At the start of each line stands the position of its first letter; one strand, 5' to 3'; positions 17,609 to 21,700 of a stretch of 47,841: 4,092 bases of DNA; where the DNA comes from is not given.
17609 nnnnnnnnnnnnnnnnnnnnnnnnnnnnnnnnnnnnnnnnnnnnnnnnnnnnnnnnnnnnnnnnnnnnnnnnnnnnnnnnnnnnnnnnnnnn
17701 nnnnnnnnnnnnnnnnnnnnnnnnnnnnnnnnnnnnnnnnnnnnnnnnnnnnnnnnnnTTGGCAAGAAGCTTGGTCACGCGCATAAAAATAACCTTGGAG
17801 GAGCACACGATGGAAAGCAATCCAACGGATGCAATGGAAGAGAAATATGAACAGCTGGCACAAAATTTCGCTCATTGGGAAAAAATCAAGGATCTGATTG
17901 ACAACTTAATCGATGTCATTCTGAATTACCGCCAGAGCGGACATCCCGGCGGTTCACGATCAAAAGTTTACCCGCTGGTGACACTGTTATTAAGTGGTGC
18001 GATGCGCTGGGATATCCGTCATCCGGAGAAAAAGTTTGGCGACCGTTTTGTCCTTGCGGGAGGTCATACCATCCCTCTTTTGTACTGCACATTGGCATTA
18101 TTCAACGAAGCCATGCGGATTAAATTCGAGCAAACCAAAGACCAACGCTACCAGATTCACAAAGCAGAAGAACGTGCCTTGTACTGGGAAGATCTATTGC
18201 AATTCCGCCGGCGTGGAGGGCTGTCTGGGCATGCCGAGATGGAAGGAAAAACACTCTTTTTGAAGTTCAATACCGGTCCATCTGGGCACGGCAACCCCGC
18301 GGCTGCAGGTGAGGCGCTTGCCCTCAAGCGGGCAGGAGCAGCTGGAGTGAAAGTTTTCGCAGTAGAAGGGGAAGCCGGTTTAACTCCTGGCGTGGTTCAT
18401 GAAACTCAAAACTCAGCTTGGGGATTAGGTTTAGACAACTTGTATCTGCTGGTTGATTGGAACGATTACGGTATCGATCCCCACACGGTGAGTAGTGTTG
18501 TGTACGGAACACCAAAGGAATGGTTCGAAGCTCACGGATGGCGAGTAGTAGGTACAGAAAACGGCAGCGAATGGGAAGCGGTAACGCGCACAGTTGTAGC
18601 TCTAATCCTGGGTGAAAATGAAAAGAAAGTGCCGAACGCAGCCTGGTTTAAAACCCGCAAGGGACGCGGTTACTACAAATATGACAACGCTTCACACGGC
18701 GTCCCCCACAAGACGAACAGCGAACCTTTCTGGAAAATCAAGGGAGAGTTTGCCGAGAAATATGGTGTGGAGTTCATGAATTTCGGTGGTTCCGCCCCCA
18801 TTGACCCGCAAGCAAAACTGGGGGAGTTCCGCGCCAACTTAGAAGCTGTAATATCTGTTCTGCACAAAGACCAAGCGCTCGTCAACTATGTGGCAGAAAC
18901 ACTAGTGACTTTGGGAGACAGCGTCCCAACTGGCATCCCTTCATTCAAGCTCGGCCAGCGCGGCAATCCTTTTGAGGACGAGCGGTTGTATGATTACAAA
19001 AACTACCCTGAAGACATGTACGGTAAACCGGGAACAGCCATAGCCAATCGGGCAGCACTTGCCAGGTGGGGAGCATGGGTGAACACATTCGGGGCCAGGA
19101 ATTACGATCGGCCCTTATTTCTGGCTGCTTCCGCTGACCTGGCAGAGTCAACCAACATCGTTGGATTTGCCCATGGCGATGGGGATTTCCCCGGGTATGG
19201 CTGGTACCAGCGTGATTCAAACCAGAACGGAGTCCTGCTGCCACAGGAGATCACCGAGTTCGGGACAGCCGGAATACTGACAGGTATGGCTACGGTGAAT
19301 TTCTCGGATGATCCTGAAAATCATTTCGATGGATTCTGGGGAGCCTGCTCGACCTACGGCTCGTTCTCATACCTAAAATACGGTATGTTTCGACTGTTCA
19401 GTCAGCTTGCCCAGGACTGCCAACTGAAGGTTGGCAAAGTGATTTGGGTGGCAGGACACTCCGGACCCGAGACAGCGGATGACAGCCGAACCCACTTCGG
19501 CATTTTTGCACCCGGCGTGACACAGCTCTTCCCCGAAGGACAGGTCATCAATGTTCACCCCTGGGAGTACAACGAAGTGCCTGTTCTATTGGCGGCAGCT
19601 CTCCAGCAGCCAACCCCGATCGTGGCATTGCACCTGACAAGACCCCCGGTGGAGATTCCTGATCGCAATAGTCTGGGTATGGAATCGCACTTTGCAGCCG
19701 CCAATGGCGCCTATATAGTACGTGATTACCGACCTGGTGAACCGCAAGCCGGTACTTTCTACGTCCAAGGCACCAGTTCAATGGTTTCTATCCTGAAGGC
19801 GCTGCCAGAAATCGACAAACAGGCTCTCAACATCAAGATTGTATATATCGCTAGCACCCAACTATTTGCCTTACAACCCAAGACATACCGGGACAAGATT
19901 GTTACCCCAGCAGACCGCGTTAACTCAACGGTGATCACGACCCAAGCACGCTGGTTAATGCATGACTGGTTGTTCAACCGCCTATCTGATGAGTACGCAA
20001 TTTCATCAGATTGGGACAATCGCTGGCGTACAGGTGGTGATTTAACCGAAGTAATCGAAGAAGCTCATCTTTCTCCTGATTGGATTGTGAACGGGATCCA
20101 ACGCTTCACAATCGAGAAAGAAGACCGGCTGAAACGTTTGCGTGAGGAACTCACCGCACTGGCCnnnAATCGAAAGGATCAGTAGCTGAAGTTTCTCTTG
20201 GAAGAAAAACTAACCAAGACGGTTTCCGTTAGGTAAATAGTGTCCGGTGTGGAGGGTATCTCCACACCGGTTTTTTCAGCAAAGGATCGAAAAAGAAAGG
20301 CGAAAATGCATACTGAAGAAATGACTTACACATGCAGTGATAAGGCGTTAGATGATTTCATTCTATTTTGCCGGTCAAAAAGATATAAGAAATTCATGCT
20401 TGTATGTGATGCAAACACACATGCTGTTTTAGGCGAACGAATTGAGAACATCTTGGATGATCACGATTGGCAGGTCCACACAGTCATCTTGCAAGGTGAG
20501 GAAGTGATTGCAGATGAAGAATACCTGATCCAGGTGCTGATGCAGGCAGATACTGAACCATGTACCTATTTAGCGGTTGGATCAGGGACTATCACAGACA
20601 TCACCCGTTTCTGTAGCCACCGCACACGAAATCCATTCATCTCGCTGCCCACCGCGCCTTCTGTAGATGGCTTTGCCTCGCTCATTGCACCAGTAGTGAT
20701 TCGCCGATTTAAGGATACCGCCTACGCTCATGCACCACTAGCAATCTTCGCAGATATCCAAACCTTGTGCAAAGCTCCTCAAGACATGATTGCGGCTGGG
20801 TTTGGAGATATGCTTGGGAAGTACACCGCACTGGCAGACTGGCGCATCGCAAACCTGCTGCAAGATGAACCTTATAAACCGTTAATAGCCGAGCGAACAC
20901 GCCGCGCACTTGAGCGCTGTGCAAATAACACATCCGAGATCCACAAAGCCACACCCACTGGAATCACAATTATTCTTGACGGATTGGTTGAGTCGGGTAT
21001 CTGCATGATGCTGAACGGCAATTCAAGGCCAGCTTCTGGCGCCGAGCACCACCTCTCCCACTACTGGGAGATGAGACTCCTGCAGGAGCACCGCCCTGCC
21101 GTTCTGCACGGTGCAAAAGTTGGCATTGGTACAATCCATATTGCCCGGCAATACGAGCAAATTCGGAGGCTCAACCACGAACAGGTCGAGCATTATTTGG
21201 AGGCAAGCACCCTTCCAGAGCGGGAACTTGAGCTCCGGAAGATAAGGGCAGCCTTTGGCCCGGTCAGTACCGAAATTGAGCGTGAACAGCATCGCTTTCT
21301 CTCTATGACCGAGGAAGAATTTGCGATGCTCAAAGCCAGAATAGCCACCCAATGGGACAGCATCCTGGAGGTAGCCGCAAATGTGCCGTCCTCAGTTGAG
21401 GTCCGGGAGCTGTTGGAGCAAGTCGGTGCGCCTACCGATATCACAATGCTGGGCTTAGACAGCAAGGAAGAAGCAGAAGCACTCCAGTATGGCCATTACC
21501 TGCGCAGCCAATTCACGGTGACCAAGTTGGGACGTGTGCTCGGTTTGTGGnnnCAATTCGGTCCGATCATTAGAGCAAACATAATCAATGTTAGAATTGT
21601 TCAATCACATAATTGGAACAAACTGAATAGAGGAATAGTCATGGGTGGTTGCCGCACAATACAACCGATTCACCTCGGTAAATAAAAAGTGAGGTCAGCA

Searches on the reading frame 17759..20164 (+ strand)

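Call 36: search_protein_families(library=pfam, proteins=[window:17759-20164:+], max_evalue=0.001)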
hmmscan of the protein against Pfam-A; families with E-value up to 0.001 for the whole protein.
window:17759-20164:+ (802 aa): 3 families
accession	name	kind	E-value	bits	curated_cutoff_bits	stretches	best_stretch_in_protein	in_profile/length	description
PF00456.26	Transketolase_N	-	5.7e-17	62.1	22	2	141-319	80-265/334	Transketolase, thiamine diphosphate binding domain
PF02779.29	Transket_pyr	-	7.4e-05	22.9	27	1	449-626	18-167/174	Transketolase, pyrimidine binding domain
PF13292.11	DXP_synthase_N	-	0.00059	19.6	21.2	0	145-241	84-177/274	1-deoxy-D-xylulose-5-phosphate synthase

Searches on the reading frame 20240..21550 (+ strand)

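Call 36: search_protein_families(library=pfam, proteins=[window:20240-21550:+], max_evalue=0.001)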
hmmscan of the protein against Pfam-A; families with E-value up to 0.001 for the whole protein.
window:20240-21550:+ (437 aa): 1 family
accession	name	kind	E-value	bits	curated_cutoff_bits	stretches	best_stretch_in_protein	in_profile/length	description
PF13685.12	Fe-ADH_2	-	1.6e-28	100.1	28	1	36-180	6-149/149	Iron-containing alcohol dehydrogenase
